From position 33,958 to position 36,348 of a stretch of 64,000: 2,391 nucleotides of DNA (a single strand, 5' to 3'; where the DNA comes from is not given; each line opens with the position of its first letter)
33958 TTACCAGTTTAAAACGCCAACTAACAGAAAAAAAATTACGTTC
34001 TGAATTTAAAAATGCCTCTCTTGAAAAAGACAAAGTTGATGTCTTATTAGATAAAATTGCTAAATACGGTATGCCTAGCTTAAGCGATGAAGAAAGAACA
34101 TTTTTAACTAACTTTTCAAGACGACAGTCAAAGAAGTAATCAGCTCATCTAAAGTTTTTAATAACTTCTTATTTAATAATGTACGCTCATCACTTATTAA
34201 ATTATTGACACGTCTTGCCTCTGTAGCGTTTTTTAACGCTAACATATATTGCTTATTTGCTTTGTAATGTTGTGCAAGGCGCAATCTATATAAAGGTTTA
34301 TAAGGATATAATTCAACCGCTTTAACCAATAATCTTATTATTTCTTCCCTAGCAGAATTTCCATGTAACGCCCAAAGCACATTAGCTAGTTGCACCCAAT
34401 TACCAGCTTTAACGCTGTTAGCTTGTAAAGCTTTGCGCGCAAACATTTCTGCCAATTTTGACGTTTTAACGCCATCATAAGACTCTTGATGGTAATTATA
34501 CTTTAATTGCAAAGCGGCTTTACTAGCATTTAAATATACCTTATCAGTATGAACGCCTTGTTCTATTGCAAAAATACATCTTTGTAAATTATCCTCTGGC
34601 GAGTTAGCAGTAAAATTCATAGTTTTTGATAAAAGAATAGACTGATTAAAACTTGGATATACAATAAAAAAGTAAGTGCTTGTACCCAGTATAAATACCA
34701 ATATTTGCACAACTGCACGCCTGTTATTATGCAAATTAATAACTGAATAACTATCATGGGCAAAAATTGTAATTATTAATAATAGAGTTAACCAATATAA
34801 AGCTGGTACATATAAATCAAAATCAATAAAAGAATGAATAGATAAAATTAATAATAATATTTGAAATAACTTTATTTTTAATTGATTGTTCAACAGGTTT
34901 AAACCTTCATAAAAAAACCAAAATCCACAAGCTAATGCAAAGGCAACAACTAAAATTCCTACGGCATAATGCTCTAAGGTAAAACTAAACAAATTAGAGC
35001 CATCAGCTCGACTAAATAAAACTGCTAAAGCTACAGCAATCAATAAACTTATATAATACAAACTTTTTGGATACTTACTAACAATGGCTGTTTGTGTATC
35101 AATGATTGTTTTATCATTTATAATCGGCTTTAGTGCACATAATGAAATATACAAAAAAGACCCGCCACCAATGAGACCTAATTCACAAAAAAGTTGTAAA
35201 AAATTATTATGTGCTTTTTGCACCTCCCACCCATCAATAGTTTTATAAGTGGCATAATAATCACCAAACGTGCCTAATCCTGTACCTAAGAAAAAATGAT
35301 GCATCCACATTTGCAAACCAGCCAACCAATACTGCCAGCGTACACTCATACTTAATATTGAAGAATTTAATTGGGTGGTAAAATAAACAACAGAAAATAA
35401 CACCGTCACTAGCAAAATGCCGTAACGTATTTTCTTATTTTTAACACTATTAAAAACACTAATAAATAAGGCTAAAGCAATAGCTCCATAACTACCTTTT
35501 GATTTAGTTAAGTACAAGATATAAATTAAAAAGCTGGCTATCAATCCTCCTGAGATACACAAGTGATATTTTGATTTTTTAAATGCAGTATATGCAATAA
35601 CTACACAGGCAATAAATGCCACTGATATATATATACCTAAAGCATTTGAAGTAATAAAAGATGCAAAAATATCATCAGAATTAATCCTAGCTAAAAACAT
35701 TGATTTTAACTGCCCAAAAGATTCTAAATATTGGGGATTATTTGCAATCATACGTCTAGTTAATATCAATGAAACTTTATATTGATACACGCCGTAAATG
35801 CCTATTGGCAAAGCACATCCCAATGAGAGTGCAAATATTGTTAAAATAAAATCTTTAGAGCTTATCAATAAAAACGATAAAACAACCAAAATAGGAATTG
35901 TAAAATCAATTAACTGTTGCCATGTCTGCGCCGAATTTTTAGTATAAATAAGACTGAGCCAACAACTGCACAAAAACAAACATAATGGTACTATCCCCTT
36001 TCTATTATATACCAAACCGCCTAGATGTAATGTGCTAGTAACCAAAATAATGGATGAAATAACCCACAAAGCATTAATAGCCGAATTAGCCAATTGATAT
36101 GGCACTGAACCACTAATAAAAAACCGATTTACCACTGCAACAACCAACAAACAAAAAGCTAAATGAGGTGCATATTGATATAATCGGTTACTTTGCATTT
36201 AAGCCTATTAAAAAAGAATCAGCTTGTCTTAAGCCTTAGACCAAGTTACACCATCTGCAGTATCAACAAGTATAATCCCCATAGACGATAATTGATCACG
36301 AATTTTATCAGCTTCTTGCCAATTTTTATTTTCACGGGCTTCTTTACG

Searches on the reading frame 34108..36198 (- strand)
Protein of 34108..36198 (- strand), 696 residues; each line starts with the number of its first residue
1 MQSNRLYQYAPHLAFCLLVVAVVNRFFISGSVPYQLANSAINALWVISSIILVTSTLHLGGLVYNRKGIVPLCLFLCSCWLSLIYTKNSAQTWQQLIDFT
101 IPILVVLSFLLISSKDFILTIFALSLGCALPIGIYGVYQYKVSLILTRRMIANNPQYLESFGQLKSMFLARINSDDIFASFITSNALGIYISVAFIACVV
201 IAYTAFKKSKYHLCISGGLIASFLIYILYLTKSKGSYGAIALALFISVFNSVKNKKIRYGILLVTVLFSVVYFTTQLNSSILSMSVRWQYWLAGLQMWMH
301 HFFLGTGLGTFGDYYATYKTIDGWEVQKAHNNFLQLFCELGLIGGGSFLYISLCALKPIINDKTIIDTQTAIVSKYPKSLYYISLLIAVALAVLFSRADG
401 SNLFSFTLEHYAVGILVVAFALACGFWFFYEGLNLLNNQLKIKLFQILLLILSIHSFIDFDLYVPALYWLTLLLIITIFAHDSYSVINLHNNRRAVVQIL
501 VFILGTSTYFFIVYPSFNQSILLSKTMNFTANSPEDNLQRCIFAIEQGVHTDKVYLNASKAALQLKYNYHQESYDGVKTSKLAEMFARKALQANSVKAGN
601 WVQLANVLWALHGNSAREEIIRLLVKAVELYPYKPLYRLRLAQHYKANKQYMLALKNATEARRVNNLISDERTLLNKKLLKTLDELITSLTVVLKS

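Call 90: search_protein_families(library=pfam, proteins=[window:34108-36198:-], max_evalue=0.001)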
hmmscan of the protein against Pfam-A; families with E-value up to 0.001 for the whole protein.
window:34108-36198:- (696 aa): 1 family
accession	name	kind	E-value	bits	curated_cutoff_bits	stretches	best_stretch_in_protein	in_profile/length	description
PF04932.20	Wzy_C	-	2.5e-13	50.5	31.7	1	221-348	3-148/149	O-Antigen ligase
